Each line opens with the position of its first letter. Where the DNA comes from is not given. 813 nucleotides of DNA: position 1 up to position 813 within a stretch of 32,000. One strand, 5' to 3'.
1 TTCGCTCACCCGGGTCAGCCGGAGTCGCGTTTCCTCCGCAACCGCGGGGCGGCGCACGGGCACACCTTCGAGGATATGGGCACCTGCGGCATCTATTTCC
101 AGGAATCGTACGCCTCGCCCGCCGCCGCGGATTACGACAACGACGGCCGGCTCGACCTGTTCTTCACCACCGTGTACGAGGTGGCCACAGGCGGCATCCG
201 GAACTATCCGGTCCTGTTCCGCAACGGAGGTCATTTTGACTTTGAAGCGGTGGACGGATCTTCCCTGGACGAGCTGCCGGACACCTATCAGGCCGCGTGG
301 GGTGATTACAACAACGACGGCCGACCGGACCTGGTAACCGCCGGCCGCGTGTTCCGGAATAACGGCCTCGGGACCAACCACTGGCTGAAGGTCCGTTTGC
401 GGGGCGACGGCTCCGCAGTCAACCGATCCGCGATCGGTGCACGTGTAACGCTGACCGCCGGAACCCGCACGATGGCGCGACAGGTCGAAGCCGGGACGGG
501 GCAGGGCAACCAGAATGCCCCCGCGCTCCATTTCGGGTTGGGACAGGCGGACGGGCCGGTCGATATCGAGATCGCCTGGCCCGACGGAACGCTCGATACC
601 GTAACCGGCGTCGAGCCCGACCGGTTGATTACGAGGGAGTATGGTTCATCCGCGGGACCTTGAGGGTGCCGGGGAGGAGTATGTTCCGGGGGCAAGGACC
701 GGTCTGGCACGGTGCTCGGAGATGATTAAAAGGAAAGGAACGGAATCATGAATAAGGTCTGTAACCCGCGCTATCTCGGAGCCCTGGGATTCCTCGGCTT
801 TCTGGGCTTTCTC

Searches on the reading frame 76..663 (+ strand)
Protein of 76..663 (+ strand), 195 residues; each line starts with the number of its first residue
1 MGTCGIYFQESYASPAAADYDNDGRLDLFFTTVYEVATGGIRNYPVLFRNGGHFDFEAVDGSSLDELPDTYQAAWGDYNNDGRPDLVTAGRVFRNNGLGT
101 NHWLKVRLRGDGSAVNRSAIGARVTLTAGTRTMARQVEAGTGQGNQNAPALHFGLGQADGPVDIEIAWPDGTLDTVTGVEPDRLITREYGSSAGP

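Call 13: search_protein_families(library=pfam, proteins=[window:76-663:+], max_evalue=0.01)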
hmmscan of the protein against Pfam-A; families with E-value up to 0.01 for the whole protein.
window:76-663:+ (195 aa): 3 families
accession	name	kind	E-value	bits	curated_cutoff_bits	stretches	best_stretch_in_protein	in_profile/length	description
PF07593.17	UnbV_ASPIC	-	1.6e-18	66.8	23.4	1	119-185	1-67/68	ASPIC and UnbV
PF13517.12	FG-GAP_3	-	3e-11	44.2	26.9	2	40-87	14-60/61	FG-GAP-like repeat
PF01839.29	FG-GAP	-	4.2e-09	36.5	22.1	1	71-89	3-21/37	FG-GAP repeat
